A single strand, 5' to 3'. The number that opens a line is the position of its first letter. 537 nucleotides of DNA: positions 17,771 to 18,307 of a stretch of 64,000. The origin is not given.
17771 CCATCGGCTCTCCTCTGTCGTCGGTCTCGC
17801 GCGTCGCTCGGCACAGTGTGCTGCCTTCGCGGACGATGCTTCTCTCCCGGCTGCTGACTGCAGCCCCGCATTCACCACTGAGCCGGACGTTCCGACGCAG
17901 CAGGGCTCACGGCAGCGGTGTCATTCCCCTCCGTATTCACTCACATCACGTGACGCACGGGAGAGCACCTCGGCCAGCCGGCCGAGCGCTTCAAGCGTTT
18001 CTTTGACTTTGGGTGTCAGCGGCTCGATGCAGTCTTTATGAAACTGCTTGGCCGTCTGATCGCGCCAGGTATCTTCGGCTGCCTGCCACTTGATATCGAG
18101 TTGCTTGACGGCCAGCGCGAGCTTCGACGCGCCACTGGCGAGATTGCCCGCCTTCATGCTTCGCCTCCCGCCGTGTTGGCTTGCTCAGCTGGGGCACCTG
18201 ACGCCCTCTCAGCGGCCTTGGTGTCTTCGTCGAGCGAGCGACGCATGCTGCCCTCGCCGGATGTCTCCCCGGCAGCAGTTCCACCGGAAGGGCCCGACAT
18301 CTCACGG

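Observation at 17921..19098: Paralogous small-protein pair carries a conserved T-W-R-D-Q turn in place of the canonical W-x-G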

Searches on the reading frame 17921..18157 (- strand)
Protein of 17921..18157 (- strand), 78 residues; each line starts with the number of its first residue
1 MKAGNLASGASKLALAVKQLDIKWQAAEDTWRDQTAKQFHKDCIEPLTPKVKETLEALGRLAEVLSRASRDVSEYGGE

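Call 3: search_protein_families(library=pfam, proteins=[window:17921-18157:-], max_evalue=1)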
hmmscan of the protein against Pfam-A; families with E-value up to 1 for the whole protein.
window:17921-18157:- (78 aa): 3 families
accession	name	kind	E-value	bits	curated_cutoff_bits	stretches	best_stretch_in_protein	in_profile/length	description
PF06013.18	WXG100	-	0.00011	22.8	27.3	1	2-73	12-82/86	Proteins of 100 residues with WXG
PF25547.1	WXG100_2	-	0.0072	16.7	27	1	8-76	40-102/150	WXG100 like domain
PF09744.14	RH1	-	0.17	12.2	24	1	38-69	19-50/65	RILP homology 1 domain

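Call 12: find_homologous_proteins(query=window:17921-18157:-, max_evalue=0.001)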
Query window:17921-18157:- (78 aa): 50 proteins with E <= 0.001 among 52 candidates.
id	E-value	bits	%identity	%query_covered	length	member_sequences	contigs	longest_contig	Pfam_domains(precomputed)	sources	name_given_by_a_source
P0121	3.2e-41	156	95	100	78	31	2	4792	-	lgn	-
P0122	1.2e-34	135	81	100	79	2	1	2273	-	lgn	-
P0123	1.1e-33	132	80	97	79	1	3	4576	-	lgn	-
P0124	1.4e-29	119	73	100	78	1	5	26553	-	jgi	jgi:hypothetical protein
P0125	2.4e-28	115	70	99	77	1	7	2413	-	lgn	-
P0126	1.3e-26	109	73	91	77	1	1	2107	-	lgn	-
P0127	4.8e-26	108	73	91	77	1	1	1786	-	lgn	-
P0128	4.8e-26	107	73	91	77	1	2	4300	-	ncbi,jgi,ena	jgi:hypothetical protein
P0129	6.3e-26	107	73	91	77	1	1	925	-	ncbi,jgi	jgi:hypothetical protein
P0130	8.4e-26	107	73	91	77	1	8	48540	-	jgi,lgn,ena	-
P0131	8.9e-26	107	69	91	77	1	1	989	-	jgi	jgi:hypothetical protein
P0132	1.2e-25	106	72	91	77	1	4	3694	-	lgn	-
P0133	1.2e-25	106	66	99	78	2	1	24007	-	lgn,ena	-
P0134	1.2e-25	106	66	99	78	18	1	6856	-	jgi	jgi:hypothetical protein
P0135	1.3e-25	106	72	91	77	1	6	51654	-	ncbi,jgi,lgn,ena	ncbi:MAG: hypothetical protein RLZZ111_1815 [Planctomycetota bacterium]|jgi:hypothetical protein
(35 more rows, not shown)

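Call 18: search_solved_structures(query=window:17921-18157:-, max_evalue=10, show_alignments=3)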
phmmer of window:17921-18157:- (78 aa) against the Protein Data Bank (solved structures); distinct sequences matched with E-value up to 10: 6.
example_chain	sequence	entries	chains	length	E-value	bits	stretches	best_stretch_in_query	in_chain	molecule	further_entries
5cwd_A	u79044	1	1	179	0.4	14.2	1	27-71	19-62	Designed helical repeat protein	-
4rkm_A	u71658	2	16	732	1.1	12.8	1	20-56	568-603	MccA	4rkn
7ekz_A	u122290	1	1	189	1.5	12.4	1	4-63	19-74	HALT-1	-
1nj1_A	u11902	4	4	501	1.7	12.3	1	31-76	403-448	Proline-tRNA Synthetase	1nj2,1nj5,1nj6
9g69_C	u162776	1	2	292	1.7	12.2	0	31-62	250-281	Diadenylate cyclase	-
6u1s_A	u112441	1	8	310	2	12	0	25-66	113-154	de novo designed 16-helix transmembrane nanopore, TMHC8_R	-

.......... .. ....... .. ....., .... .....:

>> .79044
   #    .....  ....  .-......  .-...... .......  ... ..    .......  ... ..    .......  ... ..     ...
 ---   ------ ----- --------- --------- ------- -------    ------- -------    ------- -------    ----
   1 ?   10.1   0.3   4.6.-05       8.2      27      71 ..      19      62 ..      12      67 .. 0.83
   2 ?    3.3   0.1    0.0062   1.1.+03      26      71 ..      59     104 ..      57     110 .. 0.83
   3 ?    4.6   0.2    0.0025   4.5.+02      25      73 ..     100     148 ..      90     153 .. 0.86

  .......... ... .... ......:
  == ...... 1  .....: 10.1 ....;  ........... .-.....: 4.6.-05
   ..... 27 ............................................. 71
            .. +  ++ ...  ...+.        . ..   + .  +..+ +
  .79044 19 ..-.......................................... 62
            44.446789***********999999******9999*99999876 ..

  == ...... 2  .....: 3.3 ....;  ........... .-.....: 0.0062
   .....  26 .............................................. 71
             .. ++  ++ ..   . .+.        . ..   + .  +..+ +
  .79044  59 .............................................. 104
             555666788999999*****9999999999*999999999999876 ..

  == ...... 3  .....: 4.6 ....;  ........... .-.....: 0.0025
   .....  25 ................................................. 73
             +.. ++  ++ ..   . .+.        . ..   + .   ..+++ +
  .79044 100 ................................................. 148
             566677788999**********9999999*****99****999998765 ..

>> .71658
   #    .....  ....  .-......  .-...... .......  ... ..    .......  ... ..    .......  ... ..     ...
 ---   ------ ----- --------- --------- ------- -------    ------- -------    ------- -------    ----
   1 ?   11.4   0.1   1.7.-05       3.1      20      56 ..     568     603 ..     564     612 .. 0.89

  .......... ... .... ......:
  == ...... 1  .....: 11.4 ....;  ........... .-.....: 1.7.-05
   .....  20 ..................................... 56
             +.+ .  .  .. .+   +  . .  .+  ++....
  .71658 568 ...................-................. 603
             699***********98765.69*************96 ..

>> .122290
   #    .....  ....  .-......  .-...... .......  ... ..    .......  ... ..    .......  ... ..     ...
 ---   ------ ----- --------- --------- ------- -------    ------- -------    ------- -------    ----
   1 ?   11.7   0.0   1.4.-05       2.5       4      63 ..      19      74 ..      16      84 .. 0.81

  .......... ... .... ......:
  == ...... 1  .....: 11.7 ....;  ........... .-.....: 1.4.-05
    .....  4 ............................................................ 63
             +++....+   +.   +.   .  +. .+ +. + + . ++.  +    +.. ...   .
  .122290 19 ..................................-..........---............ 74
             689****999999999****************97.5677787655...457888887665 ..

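Call 30: search_solved_structures(query=A2, max_evalue=10, show_alignments=3)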
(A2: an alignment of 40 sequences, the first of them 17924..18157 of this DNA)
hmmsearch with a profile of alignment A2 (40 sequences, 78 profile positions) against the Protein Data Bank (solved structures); distinct sequences matched with E-value up to 10: 8.
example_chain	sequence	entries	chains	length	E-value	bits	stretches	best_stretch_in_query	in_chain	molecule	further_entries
5k7v_A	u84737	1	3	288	0.0063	19.5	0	33-63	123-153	Designed protein HR00C3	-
6u1s_A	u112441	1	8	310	0.021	17.8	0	33-65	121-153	de novo designed 16-helix transmembrane nanopore, TMHC8_R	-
6vfh_B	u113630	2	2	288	0.044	16.8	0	33-63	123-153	T33_dn10B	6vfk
9sob_H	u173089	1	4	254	0.21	14.6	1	52-72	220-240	Nuclear pore complex protein NUP54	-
9g69_C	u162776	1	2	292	0.23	14.5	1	29-61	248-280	Diadenylate cyclase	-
8oyy_A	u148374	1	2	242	0.32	14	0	37-66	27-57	De novo designed soluble GPCR-like protein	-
1s57_A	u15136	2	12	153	1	12.3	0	16-62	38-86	Nucleoside diphosphate kinase II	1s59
2hsz_A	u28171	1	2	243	1.6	11.7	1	44-60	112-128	novel predicted phosphatase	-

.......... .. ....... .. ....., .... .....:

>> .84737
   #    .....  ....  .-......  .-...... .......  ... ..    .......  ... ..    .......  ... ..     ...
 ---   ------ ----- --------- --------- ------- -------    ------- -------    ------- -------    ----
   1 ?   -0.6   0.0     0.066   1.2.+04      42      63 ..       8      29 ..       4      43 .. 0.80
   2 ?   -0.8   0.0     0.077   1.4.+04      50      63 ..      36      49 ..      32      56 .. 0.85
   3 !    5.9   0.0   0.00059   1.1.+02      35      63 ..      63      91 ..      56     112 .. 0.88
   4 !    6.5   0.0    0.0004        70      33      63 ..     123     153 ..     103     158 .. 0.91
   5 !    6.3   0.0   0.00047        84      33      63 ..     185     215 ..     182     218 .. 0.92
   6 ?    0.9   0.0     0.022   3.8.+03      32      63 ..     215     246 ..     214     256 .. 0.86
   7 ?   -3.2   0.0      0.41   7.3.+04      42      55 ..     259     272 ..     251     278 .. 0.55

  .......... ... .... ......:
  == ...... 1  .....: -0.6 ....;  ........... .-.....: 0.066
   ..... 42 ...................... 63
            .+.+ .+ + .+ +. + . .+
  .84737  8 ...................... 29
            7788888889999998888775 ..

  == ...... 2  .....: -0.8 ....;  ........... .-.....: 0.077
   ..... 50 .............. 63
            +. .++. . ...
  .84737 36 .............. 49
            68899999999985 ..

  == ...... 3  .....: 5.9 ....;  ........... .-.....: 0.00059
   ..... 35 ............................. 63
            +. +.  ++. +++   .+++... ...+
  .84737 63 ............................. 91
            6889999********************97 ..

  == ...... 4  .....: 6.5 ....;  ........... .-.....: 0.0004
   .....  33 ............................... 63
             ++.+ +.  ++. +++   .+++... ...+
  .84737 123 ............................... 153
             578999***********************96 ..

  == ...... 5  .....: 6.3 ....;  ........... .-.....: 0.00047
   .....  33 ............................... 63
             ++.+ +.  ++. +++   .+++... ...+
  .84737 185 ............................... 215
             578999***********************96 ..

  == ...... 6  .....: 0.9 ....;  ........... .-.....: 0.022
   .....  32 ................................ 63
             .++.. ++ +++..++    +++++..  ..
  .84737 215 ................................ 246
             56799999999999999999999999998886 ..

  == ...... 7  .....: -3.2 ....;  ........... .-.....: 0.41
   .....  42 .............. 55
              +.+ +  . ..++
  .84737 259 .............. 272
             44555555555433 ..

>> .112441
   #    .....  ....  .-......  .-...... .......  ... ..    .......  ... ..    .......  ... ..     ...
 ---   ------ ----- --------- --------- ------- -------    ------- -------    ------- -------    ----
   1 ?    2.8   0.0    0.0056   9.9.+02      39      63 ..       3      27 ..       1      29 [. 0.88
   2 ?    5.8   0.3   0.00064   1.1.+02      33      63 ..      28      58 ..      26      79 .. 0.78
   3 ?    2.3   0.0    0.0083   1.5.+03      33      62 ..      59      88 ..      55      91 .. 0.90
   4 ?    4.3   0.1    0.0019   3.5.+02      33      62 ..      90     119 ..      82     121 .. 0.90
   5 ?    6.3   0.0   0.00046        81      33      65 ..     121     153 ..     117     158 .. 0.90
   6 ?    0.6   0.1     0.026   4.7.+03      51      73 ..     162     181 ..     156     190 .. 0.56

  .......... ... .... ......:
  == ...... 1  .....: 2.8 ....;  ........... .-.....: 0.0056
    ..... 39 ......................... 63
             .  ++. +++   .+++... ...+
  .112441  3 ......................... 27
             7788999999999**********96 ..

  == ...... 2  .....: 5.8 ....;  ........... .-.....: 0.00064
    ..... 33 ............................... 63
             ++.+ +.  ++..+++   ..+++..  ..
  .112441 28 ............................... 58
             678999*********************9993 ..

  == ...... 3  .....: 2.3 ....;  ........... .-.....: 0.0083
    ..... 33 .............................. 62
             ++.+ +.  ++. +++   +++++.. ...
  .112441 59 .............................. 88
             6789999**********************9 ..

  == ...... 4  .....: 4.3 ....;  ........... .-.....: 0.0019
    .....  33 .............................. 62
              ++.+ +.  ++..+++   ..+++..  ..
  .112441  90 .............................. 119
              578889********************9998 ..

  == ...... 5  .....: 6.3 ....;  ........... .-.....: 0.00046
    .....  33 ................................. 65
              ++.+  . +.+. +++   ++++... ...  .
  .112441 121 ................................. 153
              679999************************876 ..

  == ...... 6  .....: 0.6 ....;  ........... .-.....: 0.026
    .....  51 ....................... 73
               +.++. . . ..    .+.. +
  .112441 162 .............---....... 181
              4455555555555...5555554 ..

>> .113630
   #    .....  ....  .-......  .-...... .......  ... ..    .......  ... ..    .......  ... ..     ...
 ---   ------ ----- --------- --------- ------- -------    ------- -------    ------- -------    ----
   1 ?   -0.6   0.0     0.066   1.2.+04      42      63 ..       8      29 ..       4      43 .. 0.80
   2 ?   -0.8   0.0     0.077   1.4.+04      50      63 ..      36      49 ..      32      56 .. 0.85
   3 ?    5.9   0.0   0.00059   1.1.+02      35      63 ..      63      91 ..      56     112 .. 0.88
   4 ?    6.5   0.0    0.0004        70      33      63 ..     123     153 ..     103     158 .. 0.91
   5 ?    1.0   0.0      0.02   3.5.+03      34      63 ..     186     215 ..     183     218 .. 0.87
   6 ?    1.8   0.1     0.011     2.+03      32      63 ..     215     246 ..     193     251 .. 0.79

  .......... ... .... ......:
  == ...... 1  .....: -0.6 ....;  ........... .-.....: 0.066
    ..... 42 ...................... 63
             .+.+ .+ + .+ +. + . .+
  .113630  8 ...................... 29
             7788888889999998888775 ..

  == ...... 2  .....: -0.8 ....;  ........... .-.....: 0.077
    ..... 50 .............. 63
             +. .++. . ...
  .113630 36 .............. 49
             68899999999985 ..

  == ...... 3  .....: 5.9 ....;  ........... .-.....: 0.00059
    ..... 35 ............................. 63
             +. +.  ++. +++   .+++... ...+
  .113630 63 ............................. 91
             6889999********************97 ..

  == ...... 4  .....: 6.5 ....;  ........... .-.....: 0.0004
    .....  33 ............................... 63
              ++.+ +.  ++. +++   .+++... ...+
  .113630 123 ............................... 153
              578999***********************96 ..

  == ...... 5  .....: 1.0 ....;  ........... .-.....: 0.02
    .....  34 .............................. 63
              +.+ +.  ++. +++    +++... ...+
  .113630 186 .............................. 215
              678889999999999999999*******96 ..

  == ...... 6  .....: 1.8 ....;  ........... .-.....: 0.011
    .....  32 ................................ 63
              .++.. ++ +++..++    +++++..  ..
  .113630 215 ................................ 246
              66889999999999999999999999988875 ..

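Call 61: search_solved_structures(query=A6, max_evalue=10, show_alignments=3)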
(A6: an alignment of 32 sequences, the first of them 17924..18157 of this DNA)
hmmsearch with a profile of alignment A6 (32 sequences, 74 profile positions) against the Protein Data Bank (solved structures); distinct sequences matched with E-value up to 10: 24.
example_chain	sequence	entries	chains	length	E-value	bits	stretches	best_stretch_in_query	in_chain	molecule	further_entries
6u1s_A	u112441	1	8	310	0.00079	22.3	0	34-65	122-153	de novo designed 16-helix transmembrane nanopore, TMHC8_R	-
5k7v_A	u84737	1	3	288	0.0022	20.9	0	35-63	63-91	Designed protein HR00C3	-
8qaf_A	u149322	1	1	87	0.0068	19.3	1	42-73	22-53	sc-apCC-8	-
9m3i_A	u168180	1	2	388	0.019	17.9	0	11-48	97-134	E3 ubiquitin-protein ligase BRE1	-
6vfh_B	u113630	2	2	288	0.021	17.7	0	35-63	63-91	T33_dn10B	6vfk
27ag_A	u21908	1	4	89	0.28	14.1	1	8-61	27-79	De novo designed miniprotein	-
27ah_A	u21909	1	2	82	0.31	14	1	8-61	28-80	De novo designed miniprotein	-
2jua_A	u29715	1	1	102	0.32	13.9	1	11-70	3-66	de novo protein S836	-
7c53_A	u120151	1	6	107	0.51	13.3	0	4-28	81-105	Spike protein S2',pan-CoVs inhibitor EK1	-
4lws_A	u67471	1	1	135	0.64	13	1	4-66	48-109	Uncharacterized protein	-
2g1e_A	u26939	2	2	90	0.68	12.9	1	43-69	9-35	hypothetical protein Ta0895 | Putative uncharacterized protein Ta0895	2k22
9g69_C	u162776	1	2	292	0.79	12.7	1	30-62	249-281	Diadenylate cyclase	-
9y5f_B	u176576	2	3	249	0.97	12.4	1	41-69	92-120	sc-t-SNARE-5.s.8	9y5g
5apt_A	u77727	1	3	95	1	12.3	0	38-70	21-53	GENERAL CONTROL PROTEIN GCN4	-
5aps_A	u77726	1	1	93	1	12.3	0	38-70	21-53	GENERAL CONTROL PROTEIN GCN4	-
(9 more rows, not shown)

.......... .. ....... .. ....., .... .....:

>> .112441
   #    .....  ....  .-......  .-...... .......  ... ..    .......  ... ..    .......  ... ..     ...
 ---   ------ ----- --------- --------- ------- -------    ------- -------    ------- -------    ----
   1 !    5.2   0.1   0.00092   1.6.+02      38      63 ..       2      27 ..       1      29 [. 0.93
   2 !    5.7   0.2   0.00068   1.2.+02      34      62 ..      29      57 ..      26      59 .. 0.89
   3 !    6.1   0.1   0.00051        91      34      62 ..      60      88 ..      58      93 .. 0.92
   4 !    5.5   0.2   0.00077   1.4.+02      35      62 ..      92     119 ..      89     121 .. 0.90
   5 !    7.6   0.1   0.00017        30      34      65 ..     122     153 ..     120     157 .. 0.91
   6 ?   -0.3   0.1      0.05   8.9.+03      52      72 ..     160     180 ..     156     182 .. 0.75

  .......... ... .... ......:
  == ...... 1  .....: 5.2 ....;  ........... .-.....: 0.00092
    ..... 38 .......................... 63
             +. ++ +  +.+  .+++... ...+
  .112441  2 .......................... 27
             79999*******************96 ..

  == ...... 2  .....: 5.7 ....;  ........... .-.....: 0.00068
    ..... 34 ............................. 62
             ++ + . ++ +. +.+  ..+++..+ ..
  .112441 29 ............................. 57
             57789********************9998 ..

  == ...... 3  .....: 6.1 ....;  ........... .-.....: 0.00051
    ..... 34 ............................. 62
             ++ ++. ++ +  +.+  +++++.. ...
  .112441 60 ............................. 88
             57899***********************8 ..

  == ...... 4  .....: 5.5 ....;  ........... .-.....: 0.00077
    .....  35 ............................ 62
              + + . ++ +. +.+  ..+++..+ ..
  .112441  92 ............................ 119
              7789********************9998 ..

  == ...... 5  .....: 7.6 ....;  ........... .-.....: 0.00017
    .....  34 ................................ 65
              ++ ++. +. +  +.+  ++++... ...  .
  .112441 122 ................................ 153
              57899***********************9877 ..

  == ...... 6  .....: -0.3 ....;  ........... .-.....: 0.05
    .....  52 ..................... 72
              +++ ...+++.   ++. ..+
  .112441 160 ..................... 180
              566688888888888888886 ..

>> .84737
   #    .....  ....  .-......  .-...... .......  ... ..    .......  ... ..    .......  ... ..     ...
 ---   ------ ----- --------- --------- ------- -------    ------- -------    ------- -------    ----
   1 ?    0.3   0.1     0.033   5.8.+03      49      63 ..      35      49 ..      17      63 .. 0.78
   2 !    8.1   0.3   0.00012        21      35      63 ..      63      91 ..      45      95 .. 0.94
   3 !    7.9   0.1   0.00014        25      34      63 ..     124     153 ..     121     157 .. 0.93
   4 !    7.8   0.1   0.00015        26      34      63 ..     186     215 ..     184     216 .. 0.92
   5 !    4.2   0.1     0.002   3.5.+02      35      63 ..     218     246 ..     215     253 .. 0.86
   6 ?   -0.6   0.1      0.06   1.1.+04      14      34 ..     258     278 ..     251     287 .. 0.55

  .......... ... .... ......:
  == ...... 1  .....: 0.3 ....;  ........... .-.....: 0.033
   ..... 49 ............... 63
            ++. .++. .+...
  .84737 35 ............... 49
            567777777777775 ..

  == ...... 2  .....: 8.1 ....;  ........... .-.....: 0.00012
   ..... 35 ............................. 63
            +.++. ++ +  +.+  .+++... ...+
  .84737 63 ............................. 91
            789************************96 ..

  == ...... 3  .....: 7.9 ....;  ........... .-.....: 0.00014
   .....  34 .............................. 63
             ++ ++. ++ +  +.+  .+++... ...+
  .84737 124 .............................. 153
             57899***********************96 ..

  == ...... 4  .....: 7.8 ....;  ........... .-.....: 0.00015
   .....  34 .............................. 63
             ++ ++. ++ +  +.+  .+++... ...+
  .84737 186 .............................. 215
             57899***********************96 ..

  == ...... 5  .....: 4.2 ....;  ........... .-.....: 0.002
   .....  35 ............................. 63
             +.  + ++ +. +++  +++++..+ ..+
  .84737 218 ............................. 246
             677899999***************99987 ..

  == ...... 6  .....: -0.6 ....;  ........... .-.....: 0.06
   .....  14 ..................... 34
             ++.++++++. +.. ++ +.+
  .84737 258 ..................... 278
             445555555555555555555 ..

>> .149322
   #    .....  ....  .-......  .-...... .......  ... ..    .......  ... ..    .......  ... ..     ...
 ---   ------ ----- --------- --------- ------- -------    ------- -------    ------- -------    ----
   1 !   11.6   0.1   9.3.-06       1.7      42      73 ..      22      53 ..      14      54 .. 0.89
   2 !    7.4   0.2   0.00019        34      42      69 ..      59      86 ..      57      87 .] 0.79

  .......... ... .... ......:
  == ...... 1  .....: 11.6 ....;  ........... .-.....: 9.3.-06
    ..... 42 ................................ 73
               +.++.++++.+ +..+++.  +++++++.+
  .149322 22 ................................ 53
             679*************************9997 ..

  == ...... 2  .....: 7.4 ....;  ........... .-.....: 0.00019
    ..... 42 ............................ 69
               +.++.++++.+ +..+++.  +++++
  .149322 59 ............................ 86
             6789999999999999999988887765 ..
